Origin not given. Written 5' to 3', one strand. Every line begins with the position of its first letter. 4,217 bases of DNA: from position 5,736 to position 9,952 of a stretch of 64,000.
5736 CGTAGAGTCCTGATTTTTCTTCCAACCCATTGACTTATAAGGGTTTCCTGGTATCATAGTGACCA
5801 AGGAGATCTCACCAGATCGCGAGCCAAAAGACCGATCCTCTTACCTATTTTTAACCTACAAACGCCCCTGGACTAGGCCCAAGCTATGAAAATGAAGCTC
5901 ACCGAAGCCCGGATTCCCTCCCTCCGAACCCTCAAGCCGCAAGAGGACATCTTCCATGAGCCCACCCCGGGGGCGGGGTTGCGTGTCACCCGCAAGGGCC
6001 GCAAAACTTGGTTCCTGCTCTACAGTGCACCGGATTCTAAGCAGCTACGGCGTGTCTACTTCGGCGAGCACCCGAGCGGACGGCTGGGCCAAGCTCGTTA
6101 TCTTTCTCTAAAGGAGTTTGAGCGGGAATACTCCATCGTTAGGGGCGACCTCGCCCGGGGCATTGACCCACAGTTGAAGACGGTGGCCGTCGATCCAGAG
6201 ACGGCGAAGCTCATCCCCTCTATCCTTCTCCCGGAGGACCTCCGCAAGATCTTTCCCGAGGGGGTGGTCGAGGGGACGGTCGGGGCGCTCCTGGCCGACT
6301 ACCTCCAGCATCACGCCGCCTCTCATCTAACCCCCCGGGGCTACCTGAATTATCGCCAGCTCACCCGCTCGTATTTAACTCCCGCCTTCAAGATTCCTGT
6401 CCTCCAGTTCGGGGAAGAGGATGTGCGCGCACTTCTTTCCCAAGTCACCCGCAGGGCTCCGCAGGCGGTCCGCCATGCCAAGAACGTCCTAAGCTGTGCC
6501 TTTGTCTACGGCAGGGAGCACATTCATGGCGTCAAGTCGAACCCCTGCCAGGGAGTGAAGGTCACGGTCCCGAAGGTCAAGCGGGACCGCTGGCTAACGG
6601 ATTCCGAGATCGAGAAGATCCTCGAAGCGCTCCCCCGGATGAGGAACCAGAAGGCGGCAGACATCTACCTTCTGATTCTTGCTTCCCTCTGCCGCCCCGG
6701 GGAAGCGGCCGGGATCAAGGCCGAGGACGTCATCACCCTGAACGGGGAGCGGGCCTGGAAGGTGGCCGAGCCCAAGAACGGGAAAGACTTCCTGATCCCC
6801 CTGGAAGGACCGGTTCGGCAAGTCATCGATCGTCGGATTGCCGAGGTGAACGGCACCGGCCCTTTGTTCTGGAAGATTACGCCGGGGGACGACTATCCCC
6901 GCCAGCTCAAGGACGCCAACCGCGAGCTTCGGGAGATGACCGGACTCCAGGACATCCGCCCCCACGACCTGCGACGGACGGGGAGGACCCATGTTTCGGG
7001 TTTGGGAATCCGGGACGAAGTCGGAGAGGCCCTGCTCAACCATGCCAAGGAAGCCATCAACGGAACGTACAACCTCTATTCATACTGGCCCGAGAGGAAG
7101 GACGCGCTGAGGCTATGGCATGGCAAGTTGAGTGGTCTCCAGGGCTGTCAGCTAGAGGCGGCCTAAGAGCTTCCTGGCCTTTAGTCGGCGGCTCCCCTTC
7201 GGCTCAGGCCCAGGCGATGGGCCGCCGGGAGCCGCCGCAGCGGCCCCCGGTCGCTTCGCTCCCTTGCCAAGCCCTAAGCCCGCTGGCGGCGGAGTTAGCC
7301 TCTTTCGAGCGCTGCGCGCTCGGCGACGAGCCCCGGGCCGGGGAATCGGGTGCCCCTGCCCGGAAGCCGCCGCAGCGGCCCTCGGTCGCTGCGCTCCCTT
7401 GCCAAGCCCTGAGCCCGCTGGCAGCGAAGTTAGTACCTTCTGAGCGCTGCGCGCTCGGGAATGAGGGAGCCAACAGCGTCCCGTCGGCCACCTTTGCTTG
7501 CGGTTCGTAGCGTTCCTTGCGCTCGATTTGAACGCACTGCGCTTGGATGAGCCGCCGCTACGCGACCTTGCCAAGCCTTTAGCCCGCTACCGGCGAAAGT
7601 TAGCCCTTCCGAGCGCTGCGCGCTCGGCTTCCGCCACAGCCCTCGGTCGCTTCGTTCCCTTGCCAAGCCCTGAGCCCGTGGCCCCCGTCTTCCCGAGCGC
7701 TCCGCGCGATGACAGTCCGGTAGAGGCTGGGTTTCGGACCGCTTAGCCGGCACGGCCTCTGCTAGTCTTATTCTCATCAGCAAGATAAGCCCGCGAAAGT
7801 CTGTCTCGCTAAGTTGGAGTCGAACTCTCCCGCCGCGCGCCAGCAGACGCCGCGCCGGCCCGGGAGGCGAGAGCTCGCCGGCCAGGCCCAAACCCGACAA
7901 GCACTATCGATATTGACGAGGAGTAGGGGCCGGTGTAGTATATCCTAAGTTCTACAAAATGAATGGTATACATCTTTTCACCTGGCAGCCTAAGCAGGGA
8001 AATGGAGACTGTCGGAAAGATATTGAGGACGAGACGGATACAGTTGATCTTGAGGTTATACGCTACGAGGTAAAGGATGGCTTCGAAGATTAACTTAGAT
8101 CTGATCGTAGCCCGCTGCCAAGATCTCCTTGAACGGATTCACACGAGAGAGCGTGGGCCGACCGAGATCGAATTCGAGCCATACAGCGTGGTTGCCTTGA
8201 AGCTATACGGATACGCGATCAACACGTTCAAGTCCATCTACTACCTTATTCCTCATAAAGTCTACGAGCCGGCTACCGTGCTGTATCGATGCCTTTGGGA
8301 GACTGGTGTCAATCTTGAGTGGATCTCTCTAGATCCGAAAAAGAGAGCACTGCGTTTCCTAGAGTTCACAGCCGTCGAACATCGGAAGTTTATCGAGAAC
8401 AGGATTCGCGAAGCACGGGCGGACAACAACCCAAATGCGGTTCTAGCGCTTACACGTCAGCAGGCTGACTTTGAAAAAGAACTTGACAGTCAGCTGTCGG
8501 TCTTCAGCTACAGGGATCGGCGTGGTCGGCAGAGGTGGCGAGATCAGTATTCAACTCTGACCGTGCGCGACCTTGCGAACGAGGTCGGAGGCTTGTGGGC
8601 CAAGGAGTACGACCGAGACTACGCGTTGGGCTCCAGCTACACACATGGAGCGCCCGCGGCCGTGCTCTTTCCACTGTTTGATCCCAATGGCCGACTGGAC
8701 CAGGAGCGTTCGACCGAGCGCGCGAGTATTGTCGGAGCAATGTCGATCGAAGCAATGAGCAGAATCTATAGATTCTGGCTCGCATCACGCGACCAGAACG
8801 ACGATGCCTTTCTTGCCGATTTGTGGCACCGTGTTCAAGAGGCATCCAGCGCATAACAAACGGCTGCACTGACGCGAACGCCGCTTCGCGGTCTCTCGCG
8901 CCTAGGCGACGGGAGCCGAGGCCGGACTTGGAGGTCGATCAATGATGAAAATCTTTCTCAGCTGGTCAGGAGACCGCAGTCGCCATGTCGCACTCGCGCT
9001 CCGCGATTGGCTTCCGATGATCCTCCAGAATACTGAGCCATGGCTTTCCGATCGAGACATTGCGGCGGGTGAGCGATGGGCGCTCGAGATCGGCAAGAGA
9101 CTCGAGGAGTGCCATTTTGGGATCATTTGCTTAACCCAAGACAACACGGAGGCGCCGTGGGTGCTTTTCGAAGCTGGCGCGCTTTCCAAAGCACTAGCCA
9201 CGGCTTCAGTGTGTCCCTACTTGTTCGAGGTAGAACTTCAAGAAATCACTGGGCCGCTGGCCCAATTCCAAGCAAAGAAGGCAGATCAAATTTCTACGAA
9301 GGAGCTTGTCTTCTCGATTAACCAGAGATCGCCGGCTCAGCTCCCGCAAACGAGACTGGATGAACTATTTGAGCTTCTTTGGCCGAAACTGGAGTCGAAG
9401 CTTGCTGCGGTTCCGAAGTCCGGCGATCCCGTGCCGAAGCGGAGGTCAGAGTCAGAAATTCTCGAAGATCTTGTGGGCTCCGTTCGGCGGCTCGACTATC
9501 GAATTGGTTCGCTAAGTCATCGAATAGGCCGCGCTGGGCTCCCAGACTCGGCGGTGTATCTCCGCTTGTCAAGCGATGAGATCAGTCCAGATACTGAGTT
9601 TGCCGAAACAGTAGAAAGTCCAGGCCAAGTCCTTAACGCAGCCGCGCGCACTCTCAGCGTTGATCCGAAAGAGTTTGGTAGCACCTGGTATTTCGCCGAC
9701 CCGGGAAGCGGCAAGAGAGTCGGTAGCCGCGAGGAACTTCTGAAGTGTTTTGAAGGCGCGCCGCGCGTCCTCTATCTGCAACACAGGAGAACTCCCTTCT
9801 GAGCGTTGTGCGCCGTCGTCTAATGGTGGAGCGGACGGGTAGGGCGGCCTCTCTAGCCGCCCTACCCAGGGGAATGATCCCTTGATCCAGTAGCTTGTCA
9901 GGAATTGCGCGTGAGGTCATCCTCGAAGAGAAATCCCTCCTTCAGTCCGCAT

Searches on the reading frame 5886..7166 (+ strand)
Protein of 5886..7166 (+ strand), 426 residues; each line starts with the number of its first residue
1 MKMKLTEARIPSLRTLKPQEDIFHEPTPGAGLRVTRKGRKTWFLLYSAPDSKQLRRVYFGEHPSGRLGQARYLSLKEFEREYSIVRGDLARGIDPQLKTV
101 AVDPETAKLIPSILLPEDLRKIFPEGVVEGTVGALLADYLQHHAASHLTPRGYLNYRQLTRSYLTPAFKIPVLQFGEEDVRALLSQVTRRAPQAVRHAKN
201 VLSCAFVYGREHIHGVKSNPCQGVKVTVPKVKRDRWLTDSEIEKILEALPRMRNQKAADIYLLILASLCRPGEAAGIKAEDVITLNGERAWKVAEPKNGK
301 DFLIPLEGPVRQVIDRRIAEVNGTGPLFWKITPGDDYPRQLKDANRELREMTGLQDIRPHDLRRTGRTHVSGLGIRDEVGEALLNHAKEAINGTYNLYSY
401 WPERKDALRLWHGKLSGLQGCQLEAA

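Call 32: search_protein_families(library=pfam, proteins=[window:5886-7166:+], max_evalue=0.01)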
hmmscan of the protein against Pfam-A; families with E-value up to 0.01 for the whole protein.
window:5886-7166:+ (426 aa): 2 families
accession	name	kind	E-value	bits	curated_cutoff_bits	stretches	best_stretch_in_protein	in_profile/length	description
PF00589.27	Phage_integrase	-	2.3e-11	44.2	27.1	1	235-396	1-166/172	Phage integrase family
PF13356.12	Arm-DNA-bind_3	-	3.6e-07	30.7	27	1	5-97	1-78/83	Arm DNA-binding domain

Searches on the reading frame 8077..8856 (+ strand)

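Call 32: search_protein_families(library=pfam, proteins=[window:8077-8856:+], max_evalue=0.01)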
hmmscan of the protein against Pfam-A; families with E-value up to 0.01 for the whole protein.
window:8077-8856:+ (259 aa): 1 family
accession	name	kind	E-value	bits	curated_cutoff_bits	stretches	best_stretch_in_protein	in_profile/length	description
PF18928.5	DUF5677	-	1.2e-19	71.4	27.1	1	39-195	3-154/166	Family of unknown function (DUF5677)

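Call 35: search_protein_families(library=padloc, proteins=[window:8077-8856:+], max_evalue=0.01)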
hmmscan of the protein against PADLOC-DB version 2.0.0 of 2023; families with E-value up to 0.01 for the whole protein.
window:8077-8856:+ (259 aa): 0 families

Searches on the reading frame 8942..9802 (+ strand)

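Call 32: search_protein_families(library=pfam, proteins=[window:8942-9802:+], max_evalue=0.01)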
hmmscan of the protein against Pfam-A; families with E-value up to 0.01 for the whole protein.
window:8942-9802:+ (286 aa): 2 families
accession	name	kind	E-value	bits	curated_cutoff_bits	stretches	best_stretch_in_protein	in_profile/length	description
PF13676.11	TIR_2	-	1.5e-08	35.6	28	1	4-99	1-95/122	TIR domain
PF01582.25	TIR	-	0.0016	18.7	21.3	1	5-78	5-77/179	TIR domain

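Call 35: search_protein_families(library=padloc, proteins=[window:8942-9802:+], max_evalue=0.01)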
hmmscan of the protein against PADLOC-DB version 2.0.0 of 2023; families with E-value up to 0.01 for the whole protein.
window:8942-9802:+ (286 aa): 1 family
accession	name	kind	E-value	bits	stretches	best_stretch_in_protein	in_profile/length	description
PDLC03016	TIR-TM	-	2.2e-63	212.8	1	2-177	1-184/293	-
